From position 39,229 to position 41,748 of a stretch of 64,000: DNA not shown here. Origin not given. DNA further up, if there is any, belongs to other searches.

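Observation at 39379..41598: Triple TrpD-TrpC-TrpF fusion, and an operon that stops at indole-3-glycerol phosphate (no trpBA)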

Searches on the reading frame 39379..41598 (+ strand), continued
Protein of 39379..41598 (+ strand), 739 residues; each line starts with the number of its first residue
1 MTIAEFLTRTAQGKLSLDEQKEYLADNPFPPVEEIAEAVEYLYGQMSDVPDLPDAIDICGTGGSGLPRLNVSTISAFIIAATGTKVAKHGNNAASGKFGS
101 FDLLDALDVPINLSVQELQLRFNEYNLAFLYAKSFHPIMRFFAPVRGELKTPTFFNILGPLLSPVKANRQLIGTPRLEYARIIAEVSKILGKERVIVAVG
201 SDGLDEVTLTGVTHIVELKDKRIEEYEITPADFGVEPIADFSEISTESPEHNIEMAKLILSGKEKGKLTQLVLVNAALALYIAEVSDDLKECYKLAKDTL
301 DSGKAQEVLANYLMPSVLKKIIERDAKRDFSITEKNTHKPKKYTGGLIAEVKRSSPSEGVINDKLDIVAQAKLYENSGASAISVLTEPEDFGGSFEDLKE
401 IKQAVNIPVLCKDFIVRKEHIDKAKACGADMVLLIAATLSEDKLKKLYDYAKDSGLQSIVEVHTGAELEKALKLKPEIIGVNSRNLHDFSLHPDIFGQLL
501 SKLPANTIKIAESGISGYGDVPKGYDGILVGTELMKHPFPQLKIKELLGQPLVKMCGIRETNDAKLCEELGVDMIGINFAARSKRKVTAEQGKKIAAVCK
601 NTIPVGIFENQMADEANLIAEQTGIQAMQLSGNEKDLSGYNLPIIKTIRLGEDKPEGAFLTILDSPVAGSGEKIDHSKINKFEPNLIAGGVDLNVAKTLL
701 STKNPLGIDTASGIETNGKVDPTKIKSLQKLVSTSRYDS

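Call 10: find_encoding_contigs(protein=P0013, flank=10000, max_places=2)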
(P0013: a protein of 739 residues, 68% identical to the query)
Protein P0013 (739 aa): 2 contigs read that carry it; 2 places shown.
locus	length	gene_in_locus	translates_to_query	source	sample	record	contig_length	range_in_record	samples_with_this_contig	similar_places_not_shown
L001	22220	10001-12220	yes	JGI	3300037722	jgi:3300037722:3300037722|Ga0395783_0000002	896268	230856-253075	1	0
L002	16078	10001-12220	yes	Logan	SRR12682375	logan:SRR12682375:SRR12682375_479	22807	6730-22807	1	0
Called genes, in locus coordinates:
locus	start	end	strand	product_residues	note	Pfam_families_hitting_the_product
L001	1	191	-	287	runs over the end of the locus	PF00892:EamA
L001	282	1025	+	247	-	PF01925:TauE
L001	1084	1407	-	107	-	-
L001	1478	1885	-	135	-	-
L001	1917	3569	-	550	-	PF01565:FAD_binding_4, PF02913:FAD-oxidase_C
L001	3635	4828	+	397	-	PF01266:DAO (faint), PF07992:Pyr_redox_2, PF13454:NAD_binding_9 (faint), PF00070:Pyr_redox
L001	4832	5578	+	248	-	PF01925:TauE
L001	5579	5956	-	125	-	PF06262:Zincin_1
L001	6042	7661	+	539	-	PF02142:MGS, PF01808:AICARFT_IMPCHas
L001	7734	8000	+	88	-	PF01371:Trp_repressor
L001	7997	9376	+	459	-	PF04715:, PF00425:Chorismate_bind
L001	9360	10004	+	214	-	PF00117:GATase, PF07722:Peptidase_C26 (weak)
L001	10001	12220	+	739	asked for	PF00591:Glycos_transf_3, PF00218:IGPS, PF00697:PRAI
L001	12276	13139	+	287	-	-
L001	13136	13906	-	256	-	PF00459:Inositol_P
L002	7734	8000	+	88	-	PF01371:Trp_repressor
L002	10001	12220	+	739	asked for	PF00591:Glycos_transf_3, PF00218:IGPS, PF00697:PRAI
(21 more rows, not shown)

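Call 11: find_encoding_contigs(protein=P0005, flank=10000, max_places=2)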
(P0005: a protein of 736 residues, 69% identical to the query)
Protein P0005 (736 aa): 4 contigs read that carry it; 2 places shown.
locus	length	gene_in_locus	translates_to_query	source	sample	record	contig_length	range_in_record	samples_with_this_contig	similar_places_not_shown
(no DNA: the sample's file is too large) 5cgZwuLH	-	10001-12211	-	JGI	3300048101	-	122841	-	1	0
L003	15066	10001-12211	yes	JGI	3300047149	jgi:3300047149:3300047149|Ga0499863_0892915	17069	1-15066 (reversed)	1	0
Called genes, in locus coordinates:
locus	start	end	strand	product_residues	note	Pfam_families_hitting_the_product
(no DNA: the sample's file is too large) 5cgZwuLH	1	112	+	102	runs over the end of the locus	-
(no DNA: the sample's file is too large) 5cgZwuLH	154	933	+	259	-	PF01925:TauE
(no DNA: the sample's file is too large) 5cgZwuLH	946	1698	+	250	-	PF01925:TauE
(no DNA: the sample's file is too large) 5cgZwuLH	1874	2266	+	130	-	-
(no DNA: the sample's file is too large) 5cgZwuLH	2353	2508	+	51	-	PF18919:DUF5670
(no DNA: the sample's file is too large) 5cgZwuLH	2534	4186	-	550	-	PF01565:FAD_binding_4, PF02913:FAD-oxidase_C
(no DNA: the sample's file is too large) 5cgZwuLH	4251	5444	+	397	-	PF01266:DAO (faint), PF07992:Pyr_redox_2, PF13454:NAD_binding_9 (faint), PF13738:Pyr_redox_3 (faint), PF00070:Pyr_redox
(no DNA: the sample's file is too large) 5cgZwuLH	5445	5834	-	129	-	PF06262:Zincin_1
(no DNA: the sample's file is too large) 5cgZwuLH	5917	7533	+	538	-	PF02142:MGS, PF01808:AICARFT_IMPCHas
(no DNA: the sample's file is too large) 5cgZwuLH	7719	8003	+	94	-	PF01371:Trp_repressor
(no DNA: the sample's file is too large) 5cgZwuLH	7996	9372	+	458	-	PF04715:, PF00425:Chorismate_bind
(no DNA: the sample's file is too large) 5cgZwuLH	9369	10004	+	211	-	PF00117:GATase, PF07722:Peptidase_C26 (weak)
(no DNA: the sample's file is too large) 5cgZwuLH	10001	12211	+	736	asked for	PF00591:Glycos_transf_3, PF00218:IGPS, PF00697:PRAI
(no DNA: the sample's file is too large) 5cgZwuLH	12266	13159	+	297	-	-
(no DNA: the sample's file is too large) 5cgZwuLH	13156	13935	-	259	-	PF00459:Inositol_P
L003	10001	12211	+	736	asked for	PF00591:Glycos_transf_3, PF00218:IGPS, PF00697:PRAI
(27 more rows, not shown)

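Call 13: find_encoding_contigs(protein=P0062, flank=8000, max_places=1)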
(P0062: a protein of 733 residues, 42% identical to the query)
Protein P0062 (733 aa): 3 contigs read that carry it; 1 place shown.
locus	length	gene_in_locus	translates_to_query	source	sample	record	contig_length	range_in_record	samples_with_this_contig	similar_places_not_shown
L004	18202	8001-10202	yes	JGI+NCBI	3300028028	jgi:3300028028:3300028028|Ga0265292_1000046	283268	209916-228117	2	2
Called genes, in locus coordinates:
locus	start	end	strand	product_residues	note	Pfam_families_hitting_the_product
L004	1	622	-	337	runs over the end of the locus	PF01264:Chorismate_synt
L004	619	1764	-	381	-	PF00465:Fe-ADH (weak), PF13685:Fe-ADH_2, PF01761:DHQ_synthase, PF24621:DHQS_C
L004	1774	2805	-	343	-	PF00793:DAHP_synth_1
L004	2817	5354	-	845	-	PF00275:EPSP_synthase, PF01202:SKI, PF08501:Shikimate_dh_N, PF01488:Shikimate_DH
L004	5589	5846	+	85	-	PF01371:Trp_repressor, PF13936:HTH_38 (faint), PF13384:HTH_23 (weak)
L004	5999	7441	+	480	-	PF04715:, PF00425:Chorismate_bind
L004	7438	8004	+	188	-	PF00117:GATase, PF07722:Peptidase_C26 (faint)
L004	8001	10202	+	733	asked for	PF00591:Glycos_transf_3, PF00218:IGPS, PF00697:PRAI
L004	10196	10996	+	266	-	PF00793:DAHP_synth_1, PF03102:NeuB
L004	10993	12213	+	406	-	PF00291:PALP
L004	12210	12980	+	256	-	PF00290:Trp_syntA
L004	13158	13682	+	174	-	PF00466:Ribosomal_L10, PF27436:RL10_C (weak)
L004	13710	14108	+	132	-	PF16320:Ribosomal_L12_N, PF00542:Ribosomal_L12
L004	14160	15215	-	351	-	PF00155:Aminotran_1_2, PF01212:Beta_elim_lyase, PF00266:Aminotran_5 (faint)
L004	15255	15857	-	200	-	PF01502:PRA-CH, PF01503:PRA-PH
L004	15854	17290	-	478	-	PF00977:His_biosynth, PF05690:ThiG (faint), PF00478:IMPDH (faint), PF01180:DHO_dh (faint), PF01207:Dus (faint), PF02581:TMP-TENI (faint), PF03060:NMO (faint), PF00977:His_biosynth, +1 more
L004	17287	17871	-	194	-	PF00117:GATase, PF01174:SNO (weak)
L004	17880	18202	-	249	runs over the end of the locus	PF00702:Hydrolase, PF13419:HAD_2 (faint)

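Call 14: find_encoding_contigs(protein=P0056, flank=8000, max_places=1)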
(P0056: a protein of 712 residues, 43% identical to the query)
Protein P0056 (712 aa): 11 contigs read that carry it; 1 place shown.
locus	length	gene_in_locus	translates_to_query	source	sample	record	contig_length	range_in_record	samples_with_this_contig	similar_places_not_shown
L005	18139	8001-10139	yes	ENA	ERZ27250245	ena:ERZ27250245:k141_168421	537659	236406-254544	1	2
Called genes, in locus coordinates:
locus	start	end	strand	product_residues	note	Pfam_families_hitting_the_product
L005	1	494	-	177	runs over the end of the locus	-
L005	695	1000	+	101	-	-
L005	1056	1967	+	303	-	PF07610:DUF1573, PF22544:HYDIN_VesB_CFA65-like_Ig (weak)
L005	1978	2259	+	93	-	-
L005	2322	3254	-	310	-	-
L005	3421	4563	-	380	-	-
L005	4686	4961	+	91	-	PF18893:DUF5652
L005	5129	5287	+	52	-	-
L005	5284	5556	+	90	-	PF05016:ParE_toxin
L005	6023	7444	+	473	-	PF04715:, PF00425:Chorismate_bind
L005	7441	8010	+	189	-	PF00117:GATase, PF07722:Peptidase_C26 (weak)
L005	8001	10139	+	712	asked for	PF00591:Glycos_transf_3, PF00218:IGPS, PF00697:PRAI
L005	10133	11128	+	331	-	PF18152:DAHP_snth_FXD, PF00793:DAHP_synth_1, PF03102:NeuB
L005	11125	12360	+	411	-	PF00291:PALP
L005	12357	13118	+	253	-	PF00290:Trp_syntA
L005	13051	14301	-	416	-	PF02502:LacAB_rpiB, PF00834:Ribul_P_3_epim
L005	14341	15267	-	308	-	PF13793:Pribosyltran_N, PF00156:Pribosyltran, PF14572:Pribosyl_synth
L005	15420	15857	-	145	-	-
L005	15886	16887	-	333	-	PF02779:Transket_pyr, PF22613:Transketolase_C_1 (weak), PF02780:Transketolase_C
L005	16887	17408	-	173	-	PF10502:Peptidase_S26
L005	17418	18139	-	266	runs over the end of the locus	PF00456:Transketolase_N, PF13292:DXP_synthase_N, PF00676:E1_dh, PF02775:TPP_enzyme_C (weak)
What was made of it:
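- Closest known: D-C-F fusion proteins of CPR/Patescibacteria and other uncultured phyla. Different: Those loci continue with DAHP synthase-trpB-trpA (calls 13, 14).
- L004 and L005: (trpR-)E-G-DCF-DAHPS-trpB-trpA; trpR is present only in L004 (calls 13, 14).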

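Call 21: find_encoding_contigs(protein=P0045, flank=10000, max_places=1)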
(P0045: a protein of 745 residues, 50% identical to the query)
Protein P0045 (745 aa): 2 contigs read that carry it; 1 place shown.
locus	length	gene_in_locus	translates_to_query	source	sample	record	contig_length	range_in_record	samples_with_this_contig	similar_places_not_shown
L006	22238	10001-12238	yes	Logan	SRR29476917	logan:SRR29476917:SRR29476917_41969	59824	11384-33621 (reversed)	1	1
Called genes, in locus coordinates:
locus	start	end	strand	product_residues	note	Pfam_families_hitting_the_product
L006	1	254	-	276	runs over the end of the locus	PF08501:Shikimate_dh_N, PF01488:Shikimate_DH, PF13241:NAD_binding_7 (weak)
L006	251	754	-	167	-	PF13238:AAA_18 (weak), PF01202:SKI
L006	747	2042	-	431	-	PF00275:EPSP_synthase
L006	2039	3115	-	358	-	PF00465:Fe-ADH (weak), PF13685:Fe-ADH_2, PF01761:DHQ_synthase, PF24621:DHQS_C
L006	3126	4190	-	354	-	PF00923:TAL_FSA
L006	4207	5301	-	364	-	PF00793:DAHP_synth_1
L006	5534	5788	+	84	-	PF01371:Trp_repressor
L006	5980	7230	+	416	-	PF00291:PALP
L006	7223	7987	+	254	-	PF00290:Trp_syntA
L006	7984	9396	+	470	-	PF04715:, PF00425:Chorismate_bind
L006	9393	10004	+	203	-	PF00117:GATase, PF07722:Peptidase_C26 (weak)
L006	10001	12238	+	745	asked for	PF00591:Glycos_transf_3, PF00218:IGPS, PF00697:PRAI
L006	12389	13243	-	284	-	-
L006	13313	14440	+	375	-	-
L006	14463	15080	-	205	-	PF00300:His_Phos_1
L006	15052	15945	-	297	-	-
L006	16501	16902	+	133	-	-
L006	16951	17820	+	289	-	PF00069:Pkinase, PF07714:PK_Tyr_Ser-Thr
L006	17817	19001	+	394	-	-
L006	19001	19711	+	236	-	-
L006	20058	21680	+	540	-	PF00239:Resolvase, PF07508:Recombinase (weak)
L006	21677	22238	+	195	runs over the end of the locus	PF04471:Mrr_cat, PF13156:Mrr_cat_2, PF22722:NA-iREase1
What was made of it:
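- L006: trpR-B-A-E-G-DCF (call 21).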

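Call 22: find_homologous_proteins(query=L006:7223-7987:+, max_evalue=0.00001)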
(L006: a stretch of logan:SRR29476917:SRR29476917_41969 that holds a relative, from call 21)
Query L006:7223-7987:+ (254 aa): 556 proteins with E <= 0.00001 among 1409 candidates; the best 120 are listed.
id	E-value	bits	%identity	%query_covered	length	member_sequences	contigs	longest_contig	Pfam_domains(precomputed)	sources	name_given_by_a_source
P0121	1.6e-162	556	100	100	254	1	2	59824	PF00290.27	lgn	-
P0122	1.2e-80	288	55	95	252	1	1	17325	PF00290.27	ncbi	-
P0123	1.7e-71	258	52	96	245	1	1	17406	PF00290.27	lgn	-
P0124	1.1e-69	253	50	96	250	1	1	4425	PF00290.27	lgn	-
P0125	5.4e-69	250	49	96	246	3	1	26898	PF00290.27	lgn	-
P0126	1.2e-68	249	49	96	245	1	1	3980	PF00290.27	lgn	-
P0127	7.5e-68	247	50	94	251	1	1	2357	PF00290.27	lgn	-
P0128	4.4e-67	244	47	95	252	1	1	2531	PF00290.27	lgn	-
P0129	7.0e-67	243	49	95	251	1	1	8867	PF00290.27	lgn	-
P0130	7.1e-67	243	48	94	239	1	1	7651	PF00290.27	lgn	-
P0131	2.4e-66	242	49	95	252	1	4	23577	PF00290.27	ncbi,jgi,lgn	jgi:tryptophan synthase alpha chain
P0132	3.0e-66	241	47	96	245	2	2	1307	PF00290.27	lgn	-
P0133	4.0e-66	241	47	96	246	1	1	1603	PF00290.27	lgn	-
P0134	5.6e-66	240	46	94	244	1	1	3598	PF00290.27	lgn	-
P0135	9.9e-66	240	48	94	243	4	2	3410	PF00290.27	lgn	-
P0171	3.9e-61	225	46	95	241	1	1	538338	PF00290.27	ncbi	-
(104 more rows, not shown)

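Call 23: find_homologous_proteins(query=L006:5980-7230:+, max_evalue=0.00001)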
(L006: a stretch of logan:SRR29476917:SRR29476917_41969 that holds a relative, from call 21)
Query L006:5980-7230:+ (416 aa): 8000 proteins with E <= 0.00001 among 8000 candidates; the best 120 are listed.
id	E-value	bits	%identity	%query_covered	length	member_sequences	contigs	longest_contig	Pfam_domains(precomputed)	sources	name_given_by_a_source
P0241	8.2e-279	942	100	100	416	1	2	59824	PF00291.32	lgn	-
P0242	1.3e-210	718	79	96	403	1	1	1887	PF00291.32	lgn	-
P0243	3.3e-210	716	77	97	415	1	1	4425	PF00291.32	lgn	-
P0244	6.2e-210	716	79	96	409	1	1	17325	PF00291.32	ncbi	-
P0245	2.7e-207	707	77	97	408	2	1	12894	PF00291.32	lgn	-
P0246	4.0e-207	706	76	97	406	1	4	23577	PF00291.32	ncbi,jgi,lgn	jgi:tryptophan synthase beta chain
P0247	3.1e-206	703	77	96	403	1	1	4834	PF00291.32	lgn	-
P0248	5.0e-206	703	76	97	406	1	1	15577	PF00291.32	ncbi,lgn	-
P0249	6.0e-206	702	75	97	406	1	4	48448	PF00291.32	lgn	-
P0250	2.1e-204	697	76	96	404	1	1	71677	PF00291.32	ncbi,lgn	-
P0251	4.6e-204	696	76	95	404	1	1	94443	PF00291.32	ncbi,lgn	-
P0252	6.4e-204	696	77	96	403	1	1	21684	PF00291.32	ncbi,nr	ncbi:tryptophan synthase subunit beta [Patescibacteria group bacterium]|nr:MAG: tryptophan synthase 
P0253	7.3e-204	696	75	96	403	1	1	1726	PF00291.32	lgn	-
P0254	1.3e-203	695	76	96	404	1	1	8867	PF00291.32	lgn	-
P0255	4.0e-203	693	75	97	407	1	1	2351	PF00291.32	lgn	-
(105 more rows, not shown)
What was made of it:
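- Tried and rejected: TrpB search (call 23).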

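Call 24: find_encoding_contigs(protein=P0171, flank=10000, max_places=3)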
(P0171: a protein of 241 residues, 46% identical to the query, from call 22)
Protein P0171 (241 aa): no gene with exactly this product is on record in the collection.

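Call 26: find_related_loci(query=P0171, collection=genome_contigs, flank=10000)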
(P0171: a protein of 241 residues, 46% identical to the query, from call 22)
Query P0171 (241 aa) in genome_contigs; peptide patterns used: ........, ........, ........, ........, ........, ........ (x = any residue, [..] = any of these).
181 stretches matched a pattern; 10 encode a relative of the query (tblastn E <= 1e-3); 10 distinct loci.
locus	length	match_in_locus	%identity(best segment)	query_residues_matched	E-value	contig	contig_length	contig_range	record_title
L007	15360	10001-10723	57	4-240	2e-86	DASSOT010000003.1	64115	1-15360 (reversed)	MAG TPA_asm: Candidatus Saccharimonadales bacterium isolate SMAG_U1259 k141_1762897, whole genome shotgun sequence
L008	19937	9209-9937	54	1-239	1e-81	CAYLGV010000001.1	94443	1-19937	MAG TPA_asm: uncultured Candidatus Saccharibacteria bacterium isolate SRP296810_co1_372 genome assembly, contig: NODE_20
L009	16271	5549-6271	33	2-238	3e-36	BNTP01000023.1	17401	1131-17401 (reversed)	Bacteroidia bacterium MS495-25 DNA, sequence023, whole genome shotgun sequence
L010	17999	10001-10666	34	2-222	3e-35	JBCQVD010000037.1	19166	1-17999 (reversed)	MAG: Rikenellaceae bacterium isolate MAG357 NODE_938_length_19167_cov_3.061640, whole genome shotgun sequence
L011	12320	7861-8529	34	7-227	5e-35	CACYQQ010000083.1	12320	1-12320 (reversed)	MAG: uncultured Bacteroidales bacterium isolate RUG12191 genome assembly, contig: RUG12191_asm_83, whole genome shotgun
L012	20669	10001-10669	35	3-222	9e-34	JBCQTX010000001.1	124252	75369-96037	MAG: Rikenellaceae bacterium isolate MAG325 NODE_6_length_124253_cov_5.760908, whole genome shotgun sequence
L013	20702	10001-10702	32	9-228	3e-33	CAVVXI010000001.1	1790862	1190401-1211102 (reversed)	MAG: uncultured Bacteroidales bacterium isolate MFD05442.bin.1.81 genome assembly, contig: contig_2767, whole genome sho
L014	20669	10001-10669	32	1-222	1e-31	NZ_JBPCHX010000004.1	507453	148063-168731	Chryseobacterium sp. RRHN12 NODE_4_length_507453_cov_39.882862, whole genome shotgun sequence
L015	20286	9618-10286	31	7-227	1e-31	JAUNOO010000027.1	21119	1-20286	MAG: Bacteroidales bacterium isolate S34M_St_61 NODE_1272_length_21119_cov_15.409182, whole genome shotgun sequence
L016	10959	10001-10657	32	10-226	2e-31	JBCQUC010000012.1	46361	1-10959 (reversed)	MAG: Rikenellaceae bacterium isolate MAG330 NODE_258_length_46362_cov_94.004022, whole genome shotgun sequence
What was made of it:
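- Tried and rejected: genome_contigs scan with P0171 (call 26).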

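Call 29: find_related_loci(query=P0171, collection=metagenome_contigs, flank=10000)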
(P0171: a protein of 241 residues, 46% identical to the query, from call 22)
Query P0171 (241 aa) in metagenome_contigs; peptide patterns used: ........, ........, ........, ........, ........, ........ (x = any residue, [..] = any of these).
352 stretches matched a pattern; 4 encode a relative of the query (tblastn E <= 1e-3); 4 distinct loci.
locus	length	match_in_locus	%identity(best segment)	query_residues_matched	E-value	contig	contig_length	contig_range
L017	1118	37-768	51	1-239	7e-84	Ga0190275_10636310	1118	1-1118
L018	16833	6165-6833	33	7-227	3e-36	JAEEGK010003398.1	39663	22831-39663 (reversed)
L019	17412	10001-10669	33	7-227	3e-36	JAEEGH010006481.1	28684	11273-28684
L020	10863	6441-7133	34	3-232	4e-35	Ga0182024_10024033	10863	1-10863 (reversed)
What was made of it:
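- Tried and rejected: metagenome_contigs scan with P0171 (call 29).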
